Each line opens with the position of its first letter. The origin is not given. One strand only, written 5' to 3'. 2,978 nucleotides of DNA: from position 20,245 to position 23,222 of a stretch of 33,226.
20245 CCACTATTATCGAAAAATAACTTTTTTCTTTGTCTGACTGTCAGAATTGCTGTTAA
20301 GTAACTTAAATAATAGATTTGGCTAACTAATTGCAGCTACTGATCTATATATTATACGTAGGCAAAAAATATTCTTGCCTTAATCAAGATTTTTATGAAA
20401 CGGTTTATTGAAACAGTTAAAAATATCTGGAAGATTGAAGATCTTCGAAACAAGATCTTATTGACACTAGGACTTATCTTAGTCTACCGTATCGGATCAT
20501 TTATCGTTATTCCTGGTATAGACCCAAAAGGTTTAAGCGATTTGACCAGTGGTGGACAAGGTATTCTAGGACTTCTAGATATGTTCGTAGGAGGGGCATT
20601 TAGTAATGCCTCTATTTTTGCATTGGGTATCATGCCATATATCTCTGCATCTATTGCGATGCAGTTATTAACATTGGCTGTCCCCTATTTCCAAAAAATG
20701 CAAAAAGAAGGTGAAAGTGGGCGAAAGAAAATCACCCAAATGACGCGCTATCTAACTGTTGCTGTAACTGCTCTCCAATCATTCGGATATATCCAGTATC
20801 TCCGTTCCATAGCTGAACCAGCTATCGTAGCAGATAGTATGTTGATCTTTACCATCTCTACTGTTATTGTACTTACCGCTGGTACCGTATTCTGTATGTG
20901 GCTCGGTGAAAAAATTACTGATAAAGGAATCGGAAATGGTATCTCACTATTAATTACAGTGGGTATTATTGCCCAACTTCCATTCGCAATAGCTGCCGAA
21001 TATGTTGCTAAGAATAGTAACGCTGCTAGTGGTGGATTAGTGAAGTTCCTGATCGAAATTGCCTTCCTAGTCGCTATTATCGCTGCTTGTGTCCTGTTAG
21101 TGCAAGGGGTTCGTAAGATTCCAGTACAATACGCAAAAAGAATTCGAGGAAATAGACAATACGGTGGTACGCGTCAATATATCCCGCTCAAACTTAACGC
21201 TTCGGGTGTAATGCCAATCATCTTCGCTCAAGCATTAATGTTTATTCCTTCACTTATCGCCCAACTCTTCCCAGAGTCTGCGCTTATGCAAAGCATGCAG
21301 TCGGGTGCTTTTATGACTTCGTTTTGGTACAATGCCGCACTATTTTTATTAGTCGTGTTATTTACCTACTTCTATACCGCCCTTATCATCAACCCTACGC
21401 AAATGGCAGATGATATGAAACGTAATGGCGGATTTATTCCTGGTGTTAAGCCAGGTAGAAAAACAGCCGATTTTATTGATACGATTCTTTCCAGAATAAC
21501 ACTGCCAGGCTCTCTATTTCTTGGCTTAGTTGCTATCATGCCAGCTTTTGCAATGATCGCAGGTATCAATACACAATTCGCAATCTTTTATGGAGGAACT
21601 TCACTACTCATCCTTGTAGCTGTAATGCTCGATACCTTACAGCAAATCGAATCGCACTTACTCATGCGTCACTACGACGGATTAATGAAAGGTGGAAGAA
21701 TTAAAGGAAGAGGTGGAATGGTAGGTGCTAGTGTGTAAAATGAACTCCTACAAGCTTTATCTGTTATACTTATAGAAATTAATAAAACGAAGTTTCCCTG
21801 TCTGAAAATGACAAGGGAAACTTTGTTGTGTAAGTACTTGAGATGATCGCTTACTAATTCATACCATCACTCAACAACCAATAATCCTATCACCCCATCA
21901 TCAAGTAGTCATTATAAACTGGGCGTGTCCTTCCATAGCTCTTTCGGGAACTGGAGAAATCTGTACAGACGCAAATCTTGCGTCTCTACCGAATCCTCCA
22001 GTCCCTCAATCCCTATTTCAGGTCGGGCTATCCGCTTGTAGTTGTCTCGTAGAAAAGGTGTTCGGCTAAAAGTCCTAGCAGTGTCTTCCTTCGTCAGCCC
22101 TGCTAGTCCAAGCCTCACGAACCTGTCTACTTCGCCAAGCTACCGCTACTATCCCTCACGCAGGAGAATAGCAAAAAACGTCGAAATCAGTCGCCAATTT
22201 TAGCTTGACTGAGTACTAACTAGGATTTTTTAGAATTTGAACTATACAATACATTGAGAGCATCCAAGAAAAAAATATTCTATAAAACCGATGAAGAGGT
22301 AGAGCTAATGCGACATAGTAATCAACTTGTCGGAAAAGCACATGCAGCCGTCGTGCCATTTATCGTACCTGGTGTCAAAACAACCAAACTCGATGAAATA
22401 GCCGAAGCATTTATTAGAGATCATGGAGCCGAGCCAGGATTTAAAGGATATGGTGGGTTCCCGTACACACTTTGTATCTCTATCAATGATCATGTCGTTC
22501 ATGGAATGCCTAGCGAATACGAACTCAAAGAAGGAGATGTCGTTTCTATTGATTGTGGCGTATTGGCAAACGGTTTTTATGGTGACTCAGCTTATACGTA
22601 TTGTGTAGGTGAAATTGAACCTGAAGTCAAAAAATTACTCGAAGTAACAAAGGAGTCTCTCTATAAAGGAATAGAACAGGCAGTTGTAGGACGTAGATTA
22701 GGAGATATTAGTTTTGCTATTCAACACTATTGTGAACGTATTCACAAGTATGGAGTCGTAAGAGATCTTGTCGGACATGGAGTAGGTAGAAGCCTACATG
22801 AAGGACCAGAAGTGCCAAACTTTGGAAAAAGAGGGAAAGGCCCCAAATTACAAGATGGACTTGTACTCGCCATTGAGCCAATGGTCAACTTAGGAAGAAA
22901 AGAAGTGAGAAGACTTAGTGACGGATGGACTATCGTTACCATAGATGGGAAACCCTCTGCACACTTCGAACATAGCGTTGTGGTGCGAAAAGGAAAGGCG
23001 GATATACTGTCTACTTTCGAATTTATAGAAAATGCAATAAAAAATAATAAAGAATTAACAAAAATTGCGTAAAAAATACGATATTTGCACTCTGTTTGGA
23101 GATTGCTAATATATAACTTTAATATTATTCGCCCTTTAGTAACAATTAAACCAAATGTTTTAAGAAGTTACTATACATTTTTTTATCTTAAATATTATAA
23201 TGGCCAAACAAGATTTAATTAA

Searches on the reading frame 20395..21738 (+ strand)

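Call 32: search_protein_families(library=pfam, proteins=[window:20395-21738:+], max_evalue=0.00001)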
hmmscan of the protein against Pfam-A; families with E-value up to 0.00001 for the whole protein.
window:20395-21738:+ (447 aa): 1 family
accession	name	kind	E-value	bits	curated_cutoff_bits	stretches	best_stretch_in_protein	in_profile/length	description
PF00344.25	SecY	-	2.4e-108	362.6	32.2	1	73-415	1-306/306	SecY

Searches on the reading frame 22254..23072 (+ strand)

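Call 32: search_protein_families(library=pfam, proteins=[window:22254-23072:+], max_evalue=0.00001)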
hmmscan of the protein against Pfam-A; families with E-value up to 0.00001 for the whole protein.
window:22254-23072:+ (272 aa): 1 family
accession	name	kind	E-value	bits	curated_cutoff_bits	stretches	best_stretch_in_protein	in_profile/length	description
PF00557.29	Peptidase_M24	-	5.3e-46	157.5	23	1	17-245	1-207/208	Metallopeptidase family M24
